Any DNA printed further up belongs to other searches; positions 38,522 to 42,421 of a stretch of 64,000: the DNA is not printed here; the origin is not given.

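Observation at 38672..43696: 1674-aa DnaQ-exonuclease / DinG / RecQ triple fusion as main cargo of a repeat-bounded island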

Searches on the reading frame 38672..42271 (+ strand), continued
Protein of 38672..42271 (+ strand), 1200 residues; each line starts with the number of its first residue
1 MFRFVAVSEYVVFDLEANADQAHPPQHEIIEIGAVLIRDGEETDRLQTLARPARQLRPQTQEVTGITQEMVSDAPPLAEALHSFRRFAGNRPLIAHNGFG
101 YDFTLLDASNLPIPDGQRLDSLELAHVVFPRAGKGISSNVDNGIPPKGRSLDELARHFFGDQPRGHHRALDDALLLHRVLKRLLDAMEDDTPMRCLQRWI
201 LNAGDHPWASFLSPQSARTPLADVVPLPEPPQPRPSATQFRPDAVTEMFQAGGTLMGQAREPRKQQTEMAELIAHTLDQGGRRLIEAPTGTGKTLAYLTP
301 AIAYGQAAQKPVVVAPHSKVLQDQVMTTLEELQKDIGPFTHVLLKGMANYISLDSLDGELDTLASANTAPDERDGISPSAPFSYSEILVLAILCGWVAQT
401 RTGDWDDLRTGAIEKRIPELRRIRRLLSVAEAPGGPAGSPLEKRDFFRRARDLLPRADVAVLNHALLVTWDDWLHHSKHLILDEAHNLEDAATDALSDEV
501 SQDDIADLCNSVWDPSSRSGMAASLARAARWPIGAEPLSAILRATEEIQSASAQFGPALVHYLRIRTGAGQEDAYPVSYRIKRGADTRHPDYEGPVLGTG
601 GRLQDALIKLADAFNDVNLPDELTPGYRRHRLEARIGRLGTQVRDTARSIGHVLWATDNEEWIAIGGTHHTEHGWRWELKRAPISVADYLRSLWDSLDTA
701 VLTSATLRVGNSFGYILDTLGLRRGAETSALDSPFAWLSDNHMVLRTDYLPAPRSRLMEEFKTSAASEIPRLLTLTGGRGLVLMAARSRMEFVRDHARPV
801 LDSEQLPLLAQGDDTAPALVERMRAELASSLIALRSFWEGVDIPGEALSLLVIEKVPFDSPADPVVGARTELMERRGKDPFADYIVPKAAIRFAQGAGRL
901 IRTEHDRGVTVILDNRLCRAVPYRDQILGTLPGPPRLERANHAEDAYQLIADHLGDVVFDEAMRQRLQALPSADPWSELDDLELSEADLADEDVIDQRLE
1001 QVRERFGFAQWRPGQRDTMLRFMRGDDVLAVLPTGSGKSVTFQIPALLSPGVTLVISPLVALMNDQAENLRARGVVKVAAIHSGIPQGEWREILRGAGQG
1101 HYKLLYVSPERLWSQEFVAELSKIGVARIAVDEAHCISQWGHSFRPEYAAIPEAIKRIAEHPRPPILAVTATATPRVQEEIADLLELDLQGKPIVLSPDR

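Call 103: find_encoding_contigs(protein=P0513, flank=8000, max_places=1)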
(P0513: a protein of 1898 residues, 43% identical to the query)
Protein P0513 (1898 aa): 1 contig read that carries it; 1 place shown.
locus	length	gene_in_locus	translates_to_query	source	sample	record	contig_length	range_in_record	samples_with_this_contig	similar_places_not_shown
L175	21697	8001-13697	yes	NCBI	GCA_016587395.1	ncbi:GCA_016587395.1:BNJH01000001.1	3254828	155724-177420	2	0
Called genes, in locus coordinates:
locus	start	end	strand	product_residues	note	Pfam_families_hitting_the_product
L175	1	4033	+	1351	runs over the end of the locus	-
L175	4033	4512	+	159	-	PF00583:Acetyltransf_1, PF13673:Acetyltransf_10, PF13508:Acetyltransf_7, PF14542:Acetyltransf_CG, PF08445:FR47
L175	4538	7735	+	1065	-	PF00176:SNF2-rel_dom, PF00271:Helicase_C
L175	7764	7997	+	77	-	-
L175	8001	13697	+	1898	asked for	PF00929:RNase_T, PF13307:Helicase_C_2, PF00270:DEAD, PF00271:Helicase_C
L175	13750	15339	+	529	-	-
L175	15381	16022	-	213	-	-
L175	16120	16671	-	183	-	PF13551:HTH_29 (weak), PF13565:HTH_32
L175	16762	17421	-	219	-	PF13358:DDE_3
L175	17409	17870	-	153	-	PF13384:HTH_23, PF13518:HTH_28 (weak), PF13551:HTH_29, PF13565:HTH_32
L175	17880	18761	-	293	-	-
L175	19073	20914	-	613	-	PF25174:Beta-prop_THOC3 (faint), PF26550:Tricorn_2nd (faint), PF02129:Peptidase_S15 (weak), PF00326:Peptidase_S9, PF12146:Hydrolase_4 (faint), PF20434:BD-FAE (weak)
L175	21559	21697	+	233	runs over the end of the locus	PF01479:S4, PF01728:FtsJ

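Call 109: search_protein_families(library=padloc, proteins=[L174:3-2378:+, L174:2532-3722:+, L174:3762-7430:+, L174:7430-8005:+, L174:13472-14962:+, L175:2-4030:+, L175:4538-7732:+, L172:13562-15094:+, L172:7715-7915:+], max_evalue=0.0001)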
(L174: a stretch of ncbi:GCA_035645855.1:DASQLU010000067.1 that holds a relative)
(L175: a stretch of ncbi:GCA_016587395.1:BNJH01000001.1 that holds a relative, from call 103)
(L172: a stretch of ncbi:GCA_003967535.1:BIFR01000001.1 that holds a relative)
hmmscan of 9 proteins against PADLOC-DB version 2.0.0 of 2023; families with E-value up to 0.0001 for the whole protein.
L174:3-2378:+ (792 aa): 20 families
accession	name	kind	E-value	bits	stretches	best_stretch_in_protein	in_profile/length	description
PDLC01075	C3a139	-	2.7e-17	60.4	1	146-468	494-761/948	HKD+Snf2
PDLC02843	DpdE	-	5.7e-13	45.7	1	390-432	621-663/1091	DpdE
PDLC02621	DrmD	-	1.9e-12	44.2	1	384-462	574-656/1040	DrmD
PDLC02623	DrmD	-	2.2e-12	43.6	1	386-490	577-676/1040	DrmD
PDLC02193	PLD_Helicase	-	1.3e-10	38.2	1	386-431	751-796/905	-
PDLC02500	BrxHI|BrxHII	-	1.4e-10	38.4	1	389-433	530-574/933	BrxHI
PDLC02844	DpdE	-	1.2e-09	34.7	1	375-454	625-704/1074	DpdE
PDLC02619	DrmD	-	1.6e-09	34.5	1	388-436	489-537/872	DrmD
PDLC00659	HmaA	-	7e-08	28.7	1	386-431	564-609/1176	SNF2 helicase / DEAD-box helicase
PDLC02572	DrmA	-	1.1e-07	28.2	1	384-447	572-634/1043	DrmA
PDLC02634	DrmD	-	1.3e-07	27.8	1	375-436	526-587/900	DrmD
PDLC02625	DrmD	-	1.5e-06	25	1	384-470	320-407/792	DrmD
PDLC02853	DpdE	-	2.6e-06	23.7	1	388-441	553-607/985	DpdE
PDLC02840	DpdE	-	3e-06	23.8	1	386-443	607-662/1091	DpdE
PDLC02633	DrmD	-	4.6e-06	22.9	1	389-432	584-628/839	DrmD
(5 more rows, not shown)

L174:2532-3722:+ (397 aa): 0 families

L174:3762-7430:+ (1223 aa): 13 families
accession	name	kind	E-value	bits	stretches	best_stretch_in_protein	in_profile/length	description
PDLC03622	REase_MTase_IIG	-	3e-24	82.5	3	489-669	458-643/1524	Type IIG restriction enzyme-methyltransferase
PDLC03613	REase_MTase_IIG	-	9.3e-23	77.8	1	734-1026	718-1012/1250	Type IIG restriction enzyme-methyltransferase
PDLC03365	MTase_II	-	1.2e-20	71.9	1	769-1215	150-566/578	Type II methyltransferase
PDLC02643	DrmMI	-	8.3e-19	65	2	687-781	793-879/1347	DrmMI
PDLC03237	MTase_II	-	2.6e-17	60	1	770-1150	221-596/1036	Type II methyltransferase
PDLC03620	REase_MTase_IIG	-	6.3e-16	55.2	1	476-679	543-735/1378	Type IIG restriction enzyme-methyltransferase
PDLC02638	DrmMI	-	1.4e-15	54.5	2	487-685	548-733/935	DrmMI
PDLC03612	REase_MTase_IIG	-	9.3e-13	45.2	0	745-781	786-817/1247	Type IIG restriction enzyme-methyltransferase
PDLC02644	DrmMI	-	7.9e-09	32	0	475-669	50-228/988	DrmMI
PDLC03609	REase_MTase_IIG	-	1.6e-08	30.8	0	487-670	366-534/1066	Type IIG restriction enzyme-methyltransferase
PDLC03604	REase_MTase_IIG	-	1.4e-07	28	0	744-785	517-549/1011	Type IIG restriction enzyme-methyltransferase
PDLC03614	REase_MTase_IIG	-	5.4e-07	25.6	0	737-796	923-974/1584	Type IIG restriction enzyme-methyltransferase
PDLC03618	REase_MTase_IIG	-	4e-06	22.4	0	485-670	541-713/1429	Type IIG restriction enzyme-methyltransferase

L174:7430-8005:+ (192 aa): 0 families

L174:13472-14962:+ (497 aa): 0 families

L175:2-4030:+ (1343 aa): 0 families

L175:4538-7732:+ (1065 aa): 26 families (the best 25 are shown)
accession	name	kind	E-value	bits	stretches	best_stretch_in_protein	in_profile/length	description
PDLC02843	DpdE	-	5.3e-21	72.3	2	246-406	157-309/1091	DpdE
PDLC01075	C3a139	-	6.7e-21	72.4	1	511-822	490-759/948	HKD+Snf2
PDLC02500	BrxHI|BrxHII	-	2e-18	64.4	1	737-832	522-612/933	BrxHI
PDLC02619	DrmD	-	1.6e-17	60.9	2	223-407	6-206/872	DrmD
PDLC02623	DrmD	-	9.4e-17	58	1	745-822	580-653/1040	DrmD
PDLC04556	PDC-M27C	-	3.3e-13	46.9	1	249-321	37-110/892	-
PDLC02193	PLD_Helicase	-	1e-12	45.1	1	743-827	752-832/905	-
PDLC00659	HmaA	-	1.4e-12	44.3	1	699-787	525-609/1176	SNF2 helicase / DEAD-box helicase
PDLC02841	DpdE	-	1.4e-12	44.2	2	743-788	581-626/1037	DpdE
PDLC02621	DrmD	-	1.5e-11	41.3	1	738-806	572-639/1040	DrmD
PDLC00633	ZorD1|ZorD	-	1.3e-10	38.1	1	243-322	439-518/908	"SWI2/SNF2 helicase, Mrr-like nuclease"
PDLC02844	DpdE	-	2.2e-09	33.8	0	242-317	148-221/1074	DpdE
PDLC02504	BrxHI|BrxHII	-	3.3e-09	33.3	1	747-873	539-660/971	BrxHII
PDLC02572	DrmA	-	3.4e-09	33.2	1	739-794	571-627/1043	DrmA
PDLC04554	PDC-M27C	-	9.9e-09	31.9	1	246-318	34-107/1217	-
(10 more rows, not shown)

L172:13562-15094:+ (511 aa): 0 families

L172:7715-7915:+ (67 aa): 0 families
